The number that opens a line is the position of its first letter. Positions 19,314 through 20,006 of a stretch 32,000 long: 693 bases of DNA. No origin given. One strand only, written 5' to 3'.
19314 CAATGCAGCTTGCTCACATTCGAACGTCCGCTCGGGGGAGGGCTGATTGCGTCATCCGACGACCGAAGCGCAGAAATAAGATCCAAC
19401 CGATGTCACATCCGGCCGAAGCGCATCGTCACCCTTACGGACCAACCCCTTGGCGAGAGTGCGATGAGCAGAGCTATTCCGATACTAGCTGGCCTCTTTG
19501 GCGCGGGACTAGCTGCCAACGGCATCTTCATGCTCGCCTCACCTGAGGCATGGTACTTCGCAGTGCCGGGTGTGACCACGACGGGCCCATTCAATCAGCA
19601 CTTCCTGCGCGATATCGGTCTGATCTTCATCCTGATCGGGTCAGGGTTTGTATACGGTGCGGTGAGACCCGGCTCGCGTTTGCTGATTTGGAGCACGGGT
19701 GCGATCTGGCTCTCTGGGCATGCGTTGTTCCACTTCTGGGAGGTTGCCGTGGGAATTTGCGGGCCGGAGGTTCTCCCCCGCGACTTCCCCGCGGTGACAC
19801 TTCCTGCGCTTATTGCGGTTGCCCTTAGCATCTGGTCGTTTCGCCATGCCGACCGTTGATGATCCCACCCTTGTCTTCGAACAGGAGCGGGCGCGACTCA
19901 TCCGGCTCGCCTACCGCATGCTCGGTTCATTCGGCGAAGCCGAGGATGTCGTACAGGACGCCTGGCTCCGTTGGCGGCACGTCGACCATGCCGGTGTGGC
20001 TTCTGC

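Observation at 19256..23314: Four exact ECF41-type promoters define a compact local regulon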

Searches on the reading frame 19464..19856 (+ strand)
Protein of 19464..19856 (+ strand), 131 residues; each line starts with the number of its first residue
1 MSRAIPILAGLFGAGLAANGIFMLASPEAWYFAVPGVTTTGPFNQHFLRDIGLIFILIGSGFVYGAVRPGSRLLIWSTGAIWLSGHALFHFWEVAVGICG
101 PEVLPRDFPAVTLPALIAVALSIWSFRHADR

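Call 8: search_protein_families(library=pfam, proteins=[window:19464-19856:+], max_evalue=0.01)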
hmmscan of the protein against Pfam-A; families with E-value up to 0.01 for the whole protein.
seq(131 aa): 0 families

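Call 9: search_protein_families(library=ncbifam, proteins=[window:19464-19856:+], max_evalue=0.01)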
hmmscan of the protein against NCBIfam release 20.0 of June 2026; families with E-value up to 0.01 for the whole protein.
seq(131 aa): 0 families

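Call 29: search_protein_families(library=pfam, proteins=[window:19464-19856:+], max_evalue=10)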
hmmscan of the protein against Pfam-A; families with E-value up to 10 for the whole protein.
seq(131 aa): 0 families

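Call 40: find_homologous_proteins(query=window:19464-19856:+)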
Query seq(131 aa) (131 aa): 2743 proteins with E <= 0.001 among 2772 candidates; the best 120 are listed.
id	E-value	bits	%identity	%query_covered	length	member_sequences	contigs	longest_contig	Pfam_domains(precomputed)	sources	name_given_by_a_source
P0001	1.7e-73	263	89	100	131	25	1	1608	-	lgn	-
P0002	4.1e-73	262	88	100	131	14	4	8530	-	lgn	-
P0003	8.9e-73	261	85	100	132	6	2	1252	-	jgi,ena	-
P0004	3.2e-72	259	86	100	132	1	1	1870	-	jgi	jgi:uncharacterized protein YjeT (DUF2065 family)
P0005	4.5e-72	258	86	100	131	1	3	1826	-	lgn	-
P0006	9.1e-72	257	88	98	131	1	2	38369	-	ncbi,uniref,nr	ncbi:hypothetical protein [Methylobacterium soli]|uniref:Uncharacterized protein n=1 Tax=Methylobact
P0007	1.5e-71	257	86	100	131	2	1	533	-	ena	-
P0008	2.9e-71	256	85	100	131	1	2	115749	-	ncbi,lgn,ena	ncbi:hypothetical protein [Methylobacterium sp. P5_C11]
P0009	3.4e-71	255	83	100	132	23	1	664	-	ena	-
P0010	1.7e-70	253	85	100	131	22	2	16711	-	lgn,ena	-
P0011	1.8e-70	253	84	100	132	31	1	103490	-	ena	-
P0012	2.0e-70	253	85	100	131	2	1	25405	-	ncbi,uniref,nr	ncbi:hypothetical protein [Methylobacterium sp. WL8]|uniref:hypothetical protein n=1 Tax=Methylobact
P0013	2.0e-70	253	85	100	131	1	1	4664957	-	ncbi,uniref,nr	ncbi:hypothetical protein [Methylobacterium sp. 77]|uniref:hypothetical protein n=1 Tax=Methylobacte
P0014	2.5e-70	253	85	100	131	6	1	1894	-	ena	-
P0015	5.0e-70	252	85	100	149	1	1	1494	-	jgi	jgi:hypothetical protein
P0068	5.2e-53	197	69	93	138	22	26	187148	-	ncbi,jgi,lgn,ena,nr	ncbi:MAG TPA: hypothetical protein VFP43_02300 [Mesorhizobium sp.]|jgi:hypothetical protein|nr:hypot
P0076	1.1e-52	196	64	98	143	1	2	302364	-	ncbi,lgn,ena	-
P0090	3.8e-52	194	65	98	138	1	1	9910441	-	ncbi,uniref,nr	ncbi:hypothetical protein [Melittangium boletus]|uniref:DoxX family protein n=1 Tax=Melittangium bol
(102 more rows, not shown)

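Call 41: find_encoding_contigs(protein=P0090, flank=4000, max_places=2)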
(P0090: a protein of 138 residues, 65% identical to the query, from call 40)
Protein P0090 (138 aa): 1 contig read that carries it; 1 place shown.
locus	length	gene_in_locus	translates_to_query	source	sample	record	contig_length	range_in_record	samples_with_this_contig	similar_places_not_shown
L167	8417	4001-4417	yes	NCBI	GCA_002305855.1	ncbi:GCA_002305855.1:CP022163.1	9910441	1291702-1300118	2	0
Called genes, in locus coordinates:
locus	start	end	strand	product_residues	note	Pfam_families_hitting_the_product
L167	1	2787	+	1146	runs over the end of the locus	PF00754:F5_F8_type_C, PF22633:F5_F8_type_C_2, PF00754:F5_F8_type_C, PF22633:F5_F8_type_C_2, PF07705:CARDB, PF22815:CatAgl_D1, PF12708:Pect-lyase_RHGA_epim (weak), PF22816:CatAgl_D2, +1 more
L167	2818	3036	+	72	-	-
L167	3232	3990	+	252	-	PF05368:NmrA (faint), PF13460:NAD_binding_10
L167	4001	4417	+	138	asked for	-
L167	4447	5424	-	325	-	PF00106:adh_short, PF08659:KR (weak), PF13561:adh_short_C2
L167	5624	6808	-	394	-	PF00652:Ricin_B_lectin (weak), PF14200:RicinB_lectin_2, PF00652:Ricin_B_lectin (weak), PF14200:RicinB_lectin_2 (weak), PF00314:Thaumatin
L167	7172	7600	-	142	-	-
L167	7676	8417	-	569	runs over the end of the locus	PF07287:AtuA, PF23544:AtuA_ferredoxin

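Call 42: find_encoding_contigs(protein=P0068, flank=4000, max_places=3)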
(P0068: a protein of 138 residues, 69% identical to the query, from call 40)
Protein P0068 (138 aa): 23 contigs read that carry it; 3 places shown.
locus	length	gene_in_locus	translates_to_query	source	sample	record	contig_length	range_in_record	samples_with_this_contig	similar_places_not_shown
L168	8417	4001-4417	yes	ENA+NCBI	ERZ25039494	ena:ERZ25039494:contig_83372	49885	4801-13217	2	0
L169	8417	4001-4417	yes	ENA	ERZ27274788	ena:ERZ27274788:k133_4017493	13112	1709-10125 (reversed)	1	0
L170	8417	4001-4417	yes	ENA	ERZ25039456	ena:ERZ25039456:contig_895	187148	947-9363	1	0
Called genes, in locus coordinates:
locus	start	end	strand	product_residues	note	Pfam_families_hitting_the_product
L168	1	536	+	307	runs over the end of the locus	PF00085:Thioredoxin, PF13098:Thioredoxin_2 (faint), PF14559:TPR_19, PF14561:TPR_20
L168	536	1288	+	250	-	PF02190:LON_substr_bdg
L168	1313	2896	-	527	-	PF00486:Trans_reg_C, PF07719:TPR_2 (faint), PF13428:TPR_14 (faint), PF00515:TPR_1 (faint), PF13414:TPR_11 (faint), PF14559:TPR_19 (faint)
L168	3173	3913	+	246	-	PF01370:Epimerase (faint), PF04321:RmlD_sub_bind (faint), PF05368:NmrA (faint), PF13460:NAD_binding_10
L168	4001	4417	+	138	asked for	-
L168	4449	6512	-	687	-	PF12729:4HB_MCP_1 (weak), PF00672:HAMP (weak), PF00015:MCPsignal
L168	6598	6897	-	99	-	-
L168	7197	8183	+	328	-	PF14525:AraC_binding_2, PF00165:HTH_AraC (faint), PF12833:HTH_18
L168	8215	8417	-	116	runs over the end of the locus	-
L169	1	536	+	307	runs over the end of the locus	PF00085:Thioredoxin, PF13098:Thioredoxin_2 (faint), PF14559:TPR_19, PF14561:TPR_20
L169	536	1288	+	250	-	PF02190:LON_substr_bdg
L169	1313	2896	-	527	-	PF00486:Trans_reg_C, PF07719:TPR_2 (faint), PF13428:TPR_14 (faint), PF00515:TPR_1 (faint), PF13414:TPR_11 (faint), PF14559:TPR_19 (faint)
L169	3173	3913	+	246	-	PF01370:Epimerase (faint), PF04321:RmlD_sub_bind (faint), PF05368:NmrA (faint), PF13460:NAD_binding_10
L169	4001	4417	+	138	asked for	-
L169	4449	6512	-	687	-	PF12729:4HB_MCP_1, PF00672:HAMP (weak), PF00015:MCPsignal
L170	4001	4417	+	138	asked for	-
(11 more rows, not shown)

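Call 43: find_encoding_contigs(protein=P0076, flank=4000, max_places=2)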
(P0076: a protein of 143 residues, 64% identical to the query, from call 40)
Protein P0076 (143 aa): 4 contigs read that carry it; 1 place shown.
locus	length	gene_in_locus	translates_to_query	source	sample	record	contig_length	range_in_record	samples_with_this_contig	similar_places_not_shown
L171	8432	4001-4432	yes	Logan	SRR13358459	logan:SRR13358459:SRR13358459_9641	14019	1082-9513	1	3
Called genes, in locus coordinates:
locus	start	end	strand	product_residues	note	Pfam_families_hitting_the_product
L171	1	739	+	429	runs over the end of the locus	PF06808:DctM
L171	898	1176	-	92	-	-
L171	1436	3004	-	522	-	PF00486:Trans_reg_C, PF13414:TPR_11 (faint)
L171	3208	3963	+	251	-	PF01370:Epimerase (weak), PF04321:RmlD_sub_bind (faint), PF05368:NmrA (faint), PF13460:NAD_binding_10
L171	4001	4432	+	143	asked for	-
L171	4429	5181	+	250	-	PF00106:adh_short, PF08659:KR, PF23441:SDR (weak), PF13561:adh_short_C2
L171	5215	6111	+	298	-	PF00165:HTH_AraC, PF12833:HTH_18, PF00165:HTH_AraC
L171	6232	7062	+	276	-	PF00561:Abhydrolase_1, PF12146:Hydrolase_4, PF12697:Abhydrolase_6, PF00326:Peptidase_S9 (weak)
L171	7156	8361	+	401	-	PF07992:Pyr_redox_2, PF00070:Pyr_redox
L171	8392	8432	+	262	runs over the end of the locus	PF06314:ADC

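Call 73: predict_structure(alignment_id=A3)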
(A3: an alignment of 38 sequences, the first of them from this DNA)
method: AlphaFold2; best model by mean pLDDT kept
length: 131 residues; sequences in the alignment: 38
mean_pLDDT: 88.2   pTM: 0.81
mean pLDDT of the five models: 88.2, 86.8, 86.7, 83.9, 83.2
residues with pLDDT >= 90: 82; 70-90: 35; 50-70: 14; < 50: 0
segments of 3 or more residues with pLDDT < 50: none
pLDDT, mean of each block of 10 residues (from residue 1): 89 96 87 62 71 95 96 97 94 90 87 95 92 58
secondary structure, 60 per line:
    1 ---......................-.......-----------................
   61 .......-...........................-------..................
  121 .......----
elements in order: H4-25 H27-33 H45-67 H69-95 H103-127

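Call 76: fold_search(model_id=the predicted structure, library=pdb)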
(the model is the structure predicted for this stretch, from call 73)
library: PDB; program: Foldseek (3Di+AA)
matches with E <= 10: 334; with E <= 0.001: 0
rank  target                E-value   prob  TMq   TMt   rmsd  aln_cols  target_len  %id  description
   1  7jic_B                1.3e-01  0.91  0.40  0.29  15.4       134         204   14  Structure of human CD19-CD81 co-receptor complex bound to coltuximab Fab fragment (released 2021-01-20)
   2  8jj5_A                2.5e-01  0.75  0.35  0.22   8.2       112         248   15  Porcine uroplakin complex (released 2023-06-14)
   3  6b73_A                4.5e-01  0.28  0.28  0.17  10.9       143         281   15  Crystal Structure of a nanobody-stabilized active state of the kappa-opioid receptor (released 2018-01-17)
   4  6wvg_A                5.2e-01  0.96  0.53  0.17   8.4       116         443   10  human CD53 (released 2020-09-16)
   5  6k4j                  5.8e-01  0.63  0.37  0.25   7.1       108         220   15  Crystal Structure of the the CD9 (released 2020-05-13)
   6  8u8f_R                7.0e-01  0.47  0.34  0.20   9.8       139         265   11  GPR3 Orphan G-coupled Protein Receptor in complex with Dominant Negative Gs. (released 2024-03-06)
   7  8esv_B                8.2e-01  0.63  0.37  0.22   7.0        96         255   14  Structure of human ADAM10-Tspan15 complex bound to 11G2 vFab (released 2023-06-14)
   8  6b73_B                8.6e-01  0.18  0.28  0.18  10.9       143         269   15  Crystal Structure of a nanobody-stabilized active state of the kappa-opioid receptor (released 2018-01-17)
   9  6wvg_B                1.0e+00  0.21  0.31  0.12  18.6       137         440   14  human CD53 (released 2020-09-16)
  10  5aqd_A                1.2e+00  0.16  0.28  0.24  12.9       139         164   16  Crystal structure of Phormidium Phycoerythrin at pH 8.5 (released 2016-06-29)
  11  6up7_R                1.3e+00  0.20  0.32  0.17   9.5       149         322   11  neurotensin receptor and arrestin2 complex (released 2020-02-26)
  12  4ej4                  1.5e+00  0.16  0.28  0.13  10.8       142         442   13  Structure of the delta opioid receptor bound to naltrindole (released 2012-05-16)
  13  2raj                  1.5e+00  0.13  0.25  0.10  32.0       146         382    9  SO4 bound PX-BAR membrane remodeling unit of Sorting Nexin 9 (released 2007-12-11)
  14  9e0h_A                1.6e+00  0.33  0.40  0.37   6.5       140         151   15  De novo calcium channel heptamer, CalC6_3 with DHR extensions. Off target multimerization state (released 2025-10-01)
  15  8xvu_R                1.6e+00  0.25  0.36  0.20   8.8       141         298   12  Structure of CXCR2 bound to CXCL2 (Ligand-receptor focused map) (released 2025-01-15)
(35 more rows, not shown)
